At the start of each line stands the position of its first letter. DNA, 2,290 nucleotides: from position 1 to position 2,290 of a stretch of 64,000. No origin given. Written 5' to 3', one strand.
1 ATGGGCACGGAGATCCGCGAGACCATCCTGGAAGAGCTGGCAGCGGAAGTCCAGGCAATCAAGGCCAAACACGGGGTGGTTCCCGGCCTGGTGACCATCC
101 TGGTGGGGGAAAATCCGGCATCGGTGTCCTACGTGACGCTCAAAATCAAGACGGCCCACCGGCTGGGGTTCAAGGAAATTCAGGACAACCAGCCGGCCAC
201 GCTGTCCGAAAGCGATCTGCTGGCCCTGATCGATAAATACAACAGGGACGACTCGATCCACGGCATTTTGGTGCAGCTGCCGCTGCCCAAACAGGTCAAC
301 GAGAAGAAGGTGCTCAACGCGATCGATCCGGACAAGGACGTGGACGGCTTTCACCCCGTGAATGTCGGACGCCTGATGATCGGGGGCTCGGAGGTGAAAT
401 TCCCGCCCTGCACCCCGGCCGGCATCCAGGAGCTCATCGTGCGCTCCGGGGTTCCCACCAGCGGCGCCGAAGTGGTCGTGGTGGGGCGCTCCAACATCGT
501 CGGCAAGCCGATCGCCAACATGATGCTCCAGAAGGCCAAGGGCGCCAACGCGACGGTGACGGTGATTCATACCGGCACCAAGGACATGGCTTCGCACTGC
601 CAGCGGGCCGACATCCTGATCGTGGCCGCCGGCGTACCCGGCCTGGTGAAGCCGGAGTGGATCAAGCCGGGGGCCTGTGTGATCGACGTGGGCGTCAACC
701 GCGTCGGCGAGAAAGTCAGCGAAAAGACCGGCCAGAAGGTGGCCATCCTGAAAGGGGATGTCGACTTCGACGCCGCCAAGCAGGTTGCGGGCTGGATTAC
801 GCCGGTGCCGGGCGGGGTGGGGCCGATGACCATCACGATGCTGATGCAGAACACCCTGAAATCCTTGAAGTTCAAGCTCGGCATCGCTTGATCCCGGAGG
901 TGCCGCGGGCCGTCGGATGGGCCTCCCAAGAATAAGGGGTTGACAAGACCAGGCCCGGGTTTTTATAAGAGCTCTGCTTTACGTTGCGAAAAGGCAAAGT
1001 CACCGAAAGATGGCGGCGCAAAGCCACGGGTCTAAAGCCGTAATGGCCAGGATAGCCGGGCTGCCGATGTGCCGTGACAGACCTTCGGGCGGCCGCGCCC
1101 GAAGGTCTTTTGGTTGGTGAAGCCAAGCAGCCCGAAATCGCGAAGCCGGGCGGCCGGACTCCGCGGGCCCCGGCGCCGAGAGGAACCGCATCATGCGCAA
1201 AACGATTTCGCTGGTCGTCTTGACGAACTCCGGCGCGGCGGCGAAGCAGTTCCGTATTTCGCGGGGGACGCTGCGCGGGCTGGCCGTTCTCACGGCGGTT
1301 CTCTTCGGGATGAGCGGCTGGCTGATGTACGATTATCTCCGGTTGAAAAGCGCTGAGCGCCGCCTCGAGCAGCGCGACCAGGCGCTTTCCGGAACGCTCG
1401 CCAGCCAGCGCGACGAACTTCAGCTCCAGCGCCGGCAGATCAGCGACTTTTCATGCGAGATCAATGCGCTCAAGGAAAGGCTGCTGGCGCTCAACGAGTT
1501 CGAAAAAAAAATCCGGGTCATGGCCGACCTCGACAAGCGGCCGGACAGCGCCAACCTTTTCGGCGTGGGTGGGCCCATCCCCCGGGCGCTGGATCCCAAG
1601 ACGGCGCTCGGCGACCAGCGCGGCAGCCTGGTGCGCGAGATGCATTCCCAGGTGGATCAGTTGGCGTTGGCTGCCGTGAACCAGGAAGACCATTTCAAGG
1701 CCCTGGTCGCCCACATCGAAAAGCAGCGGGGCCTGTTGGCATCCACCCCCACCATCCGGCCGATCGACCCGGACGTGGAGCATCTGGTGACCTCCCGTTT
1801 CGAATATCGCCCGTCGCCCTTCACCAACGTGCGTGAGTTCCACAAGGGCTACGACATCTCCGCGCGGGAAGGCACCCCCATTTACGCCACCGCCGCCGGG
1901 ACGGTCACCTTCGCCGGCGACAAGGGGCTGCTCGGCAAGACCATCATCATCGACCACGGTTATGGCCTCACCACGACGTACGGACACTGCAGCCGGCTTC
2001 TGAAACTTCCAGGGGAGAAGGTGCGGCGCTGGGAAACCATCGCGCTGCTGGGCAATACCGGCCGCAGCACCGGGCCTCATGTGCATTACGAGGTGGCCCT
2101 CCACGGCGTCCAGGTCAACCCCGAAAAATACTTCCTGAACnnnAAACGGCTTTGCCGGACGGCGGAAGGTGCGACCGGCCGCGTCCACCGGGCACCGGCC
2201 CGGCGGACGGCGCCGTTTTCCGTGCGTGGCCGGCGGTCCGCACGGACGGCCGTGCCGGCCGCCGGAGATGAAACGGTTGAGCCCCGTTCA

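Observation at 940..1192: Complete c-di-GMP-I (GEMM-I) riboswitch unit (promoter, aptamer, terminator) controlling an M23/LytM peptidase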

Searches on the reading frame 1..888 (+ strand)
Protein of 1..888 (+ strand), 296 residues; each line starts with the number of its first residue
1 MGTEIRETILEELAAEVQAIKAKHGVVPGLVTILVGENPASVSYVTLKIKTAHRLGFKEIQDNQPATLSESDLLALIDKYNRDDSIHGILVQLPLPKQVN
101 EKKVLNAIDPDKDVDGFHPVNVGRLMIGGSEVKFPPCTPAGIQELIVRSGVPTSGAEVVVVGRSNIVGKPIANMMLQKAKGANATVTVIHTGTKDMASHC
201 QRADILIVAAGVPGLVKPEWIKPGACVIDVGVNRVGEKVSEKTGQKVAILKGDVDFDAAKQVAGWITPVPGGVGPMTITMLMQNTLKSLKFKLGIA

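Call 6: search_protein_families(library=pfam, proteins=[window:1-888:+])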
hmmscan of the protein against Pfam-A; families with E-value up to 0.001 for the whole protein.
window:1-888:+ (296 aa): 2 families
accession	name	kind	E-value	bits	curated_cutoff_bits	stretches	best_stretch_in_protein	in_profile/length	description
PF02882.25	THF_DHG_CYH_C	-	5.3e-64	214.8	27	1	118-290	1-157/160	Tetrahydrofolate dehydrogenase/cyclohydrolase, NAD(P)-binding domain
PF00763.28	THF_DHG_CYH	-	4.8e-38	130.4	32.8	1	2-115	3-115/115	Tetrahydrofolate dehydrogenase/cyclohydrolase, catalytic domain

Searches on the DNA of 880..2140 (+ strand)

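Call 4: search_rna_families(source=window, start=880, end=1260, threshold=evalue, max_evalue=10, show_alignments=4)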
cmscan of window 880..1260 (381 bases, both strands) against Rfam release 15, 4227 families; matches with E-value up to 10: 7.
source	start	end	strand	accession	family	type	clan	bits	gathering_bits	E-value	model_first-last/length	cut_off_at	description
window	983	1068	+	RF01051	c-di-GMP-I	Cis-reg; riboswitch;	CL00126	77.7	35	8.7e-16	1-87/87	no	c-di-GMP-I riboswitch aptamer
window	1021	1067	+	RF02440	SpF59_sRNA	Gene; sRNA;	-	18.5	37.2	0.48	1-54/54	no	Streptococcus sRNA SpF59 (ldcC RNA)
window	1083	1104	+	RF01340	CRISPR-DR29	Gene; CRISPR;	-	18.1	39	0.32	5-26/37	no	CRISPR RNA direct repeat element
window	997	1084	-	RF01988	SECIS_2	Cis-reg;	-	15.2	70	4.2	1-55/55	no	Selenocysteine insertion sequence 2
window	1075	1112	+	RF00974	mir-607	Gene; miRNA;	-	14.4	94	9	1-91/91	no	mir-607 microRNA precursor family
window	1058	1105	+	RF01297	sR40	Gene; snRNA; snoRNA; CD-box;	-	11.7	50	8.8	1-61/61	no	Small nucleolar RNA sR40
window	1079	1108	-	RF02867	ncS011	Gene; sRNA;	-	9.5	48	4.4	174-203/207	no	Burkholderia sRNA 11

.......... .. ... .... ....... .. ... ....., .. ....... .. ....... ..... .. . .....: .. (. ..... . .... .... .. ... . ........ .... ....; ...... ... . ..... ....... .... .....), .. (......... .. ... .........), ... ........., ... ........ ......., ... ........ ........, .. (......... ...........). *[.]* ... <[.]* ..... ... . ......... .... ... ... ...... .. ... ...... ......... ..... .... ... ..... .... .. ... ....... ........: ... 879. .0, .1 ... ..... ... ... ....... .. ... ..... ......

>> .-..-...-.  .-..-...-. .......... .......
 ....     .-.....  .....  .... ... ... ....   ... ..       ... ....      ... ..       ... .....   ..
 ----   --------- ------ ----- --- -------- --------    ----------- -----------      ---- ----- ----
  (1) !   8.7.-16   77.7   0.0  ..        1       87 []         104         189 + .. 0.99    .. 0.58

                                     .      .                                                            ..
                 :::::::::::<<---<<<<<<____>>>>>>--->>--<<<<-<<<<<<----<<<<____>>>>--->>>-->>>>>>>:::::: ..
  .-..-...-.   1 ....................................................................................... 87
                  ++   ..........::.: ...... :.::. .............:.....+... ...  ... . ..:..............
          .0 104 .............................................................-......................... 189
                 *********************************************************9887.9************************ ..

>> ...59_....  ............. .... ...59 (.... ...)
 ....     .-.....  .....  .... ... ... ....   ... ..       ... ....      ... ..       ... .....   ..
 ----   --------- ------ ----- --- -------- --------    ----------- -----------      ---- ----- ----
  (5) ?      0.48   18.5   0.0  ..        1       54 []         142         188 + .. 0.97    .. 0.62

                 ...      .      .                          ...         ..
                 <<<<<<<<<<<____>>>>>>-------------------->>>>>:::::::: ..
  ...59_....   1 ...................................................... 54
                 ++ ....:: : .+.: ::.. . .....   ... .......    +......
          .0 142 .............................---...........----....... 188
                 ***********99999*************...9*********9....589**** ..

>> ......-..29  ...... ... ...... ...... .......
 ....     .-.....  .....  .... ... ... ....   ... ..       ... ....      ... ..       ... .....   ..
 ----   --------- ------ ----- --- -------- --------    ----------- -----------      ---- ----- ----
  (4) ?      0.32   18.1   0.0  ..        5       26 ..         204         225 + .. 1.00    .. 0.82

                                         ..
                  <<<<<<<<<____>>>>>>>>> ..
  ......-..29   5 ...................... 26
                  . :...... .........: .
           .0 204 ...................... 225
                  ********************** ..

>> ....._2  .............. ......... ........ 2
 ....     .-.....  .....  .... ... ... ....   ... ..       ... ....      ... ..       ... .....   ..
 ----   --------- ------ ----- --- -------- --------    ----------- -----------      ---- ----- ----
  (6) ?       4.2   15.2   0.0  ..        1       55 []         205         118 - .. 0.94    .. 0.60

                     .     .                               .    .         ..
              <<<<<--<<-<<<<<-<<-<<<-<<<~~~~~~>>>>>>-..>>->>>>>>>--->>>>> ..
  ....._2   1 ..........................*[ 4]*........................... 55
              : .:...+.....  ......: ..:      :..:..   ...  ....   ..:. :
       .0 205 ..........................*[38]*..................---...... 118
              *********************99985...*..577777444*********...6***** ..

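Call 40: search_rna_families(sources=[L034, L035, L036, L037, L038, L039, L040, L041, L042, L043, L044, L045, L046, L047, L048, L049, L050, L051, L052, L054], threshold=gathering)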
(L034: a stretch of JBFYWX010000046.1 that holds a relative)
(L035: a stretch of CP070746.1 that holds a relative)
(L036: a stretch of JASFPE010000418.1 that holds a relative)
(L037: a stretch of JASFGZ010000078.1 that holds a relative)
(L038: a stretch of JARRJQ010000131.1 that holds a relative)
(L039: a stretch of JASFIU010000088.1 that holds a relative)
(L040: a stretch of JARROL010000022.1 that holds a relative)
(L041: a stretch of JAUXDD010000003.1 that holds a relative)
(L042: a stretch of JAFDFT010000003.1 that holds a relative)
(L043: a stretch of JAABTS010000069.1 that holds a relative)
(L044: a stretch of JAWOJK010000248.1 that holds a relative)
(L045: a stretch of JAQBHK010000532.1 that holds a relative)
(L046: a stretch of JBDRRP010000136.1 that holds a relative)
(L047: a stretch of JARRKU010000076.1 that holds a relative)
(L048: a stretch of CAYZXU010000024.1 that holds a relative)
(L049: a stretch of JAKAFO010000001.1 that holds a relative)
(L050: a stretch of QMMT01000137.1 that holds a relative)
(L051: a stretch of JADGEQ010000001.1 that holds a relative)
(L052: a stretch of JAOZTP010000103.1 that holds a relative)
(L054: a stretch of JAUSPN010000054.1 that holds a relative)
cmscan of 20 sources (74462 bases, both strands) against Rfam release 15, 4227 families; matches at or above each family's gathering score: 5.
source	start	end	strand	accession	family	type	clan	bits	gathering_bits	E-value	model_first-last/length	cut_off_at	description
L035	1154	1239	+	RF01051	c-di-GMP-I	Cis-reg; riboswitch;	CL00126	78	35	1.5e-13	1-87/87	no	c-di-GMP-I riboswitch aptamer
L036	1061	1146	+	RF01051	c-di-GMP-I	Cis-reg; riboswitch;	CL00126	76.9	35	2.6e-13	1-87/87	no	c-di-GMP-I riboswitch aptamer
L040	1198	1282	+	RF01051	c-di-GMP-I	Cis-reg; riboswitch;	CL00126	76.6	35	3.2e-13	1-87/87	no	c-di-GMP-I riboswitch aptamer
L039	1078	1163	+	RF01051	c-di-GMP-I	Cis-reg; riboswitch;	CL00126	75.1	35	7.5e-13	1-87/87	no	c-di-GMP-I riboswitch aptamer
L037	1156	1241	+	RF01051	c-di-GMP-I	Cis-reg; riboswitch;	CL00126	73.7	35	1.6e-12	1-87/87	no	c-di-GMP-I riboswitch aptamer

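Call 55: search_rna_families(sources=[L055, L056, L057, L058, L059, L060, L061, L062, L063, L064, L065, L066, L067, L068, L069, L070, L071, L073, L078, L089], threshold=gathering)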
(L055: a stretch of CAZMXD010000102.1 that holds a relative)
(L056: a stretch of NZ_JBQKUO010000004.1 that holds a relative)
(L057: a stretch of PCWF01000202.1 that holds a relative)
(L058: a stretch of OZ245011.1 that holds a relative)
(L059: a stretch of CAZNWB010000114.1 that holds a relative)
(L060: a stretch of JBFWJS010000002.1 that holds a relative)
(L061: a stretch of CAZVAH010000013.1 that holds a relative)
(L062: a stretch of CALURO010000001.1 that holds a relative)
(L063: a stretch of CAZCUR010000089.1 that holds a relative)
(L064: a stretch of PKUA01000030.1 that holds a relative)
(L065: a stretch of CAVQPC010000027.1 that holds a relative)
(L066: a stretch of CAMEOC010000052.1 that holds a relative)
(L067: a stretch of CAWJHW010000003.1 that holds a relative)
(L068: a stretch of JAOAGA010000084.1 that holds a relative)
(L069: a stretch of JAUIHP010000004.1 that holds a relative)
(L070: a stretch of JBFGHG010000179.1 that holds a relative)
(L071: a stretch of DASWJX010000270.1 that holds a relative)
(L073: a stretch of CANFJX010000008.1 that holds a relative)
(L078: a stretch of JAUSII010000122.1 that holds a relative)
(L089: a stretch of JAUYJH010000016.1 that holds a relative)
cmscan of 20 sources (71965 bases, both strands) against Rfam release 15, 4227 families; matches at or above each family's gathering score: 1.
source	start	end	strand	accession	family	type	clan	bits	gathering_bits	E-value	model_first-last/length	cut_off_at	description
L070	550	906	+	RF00023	tmRNA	Gene;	CL00001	169.9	47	2.3e-67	1-374/374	no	transfer-messenger RNA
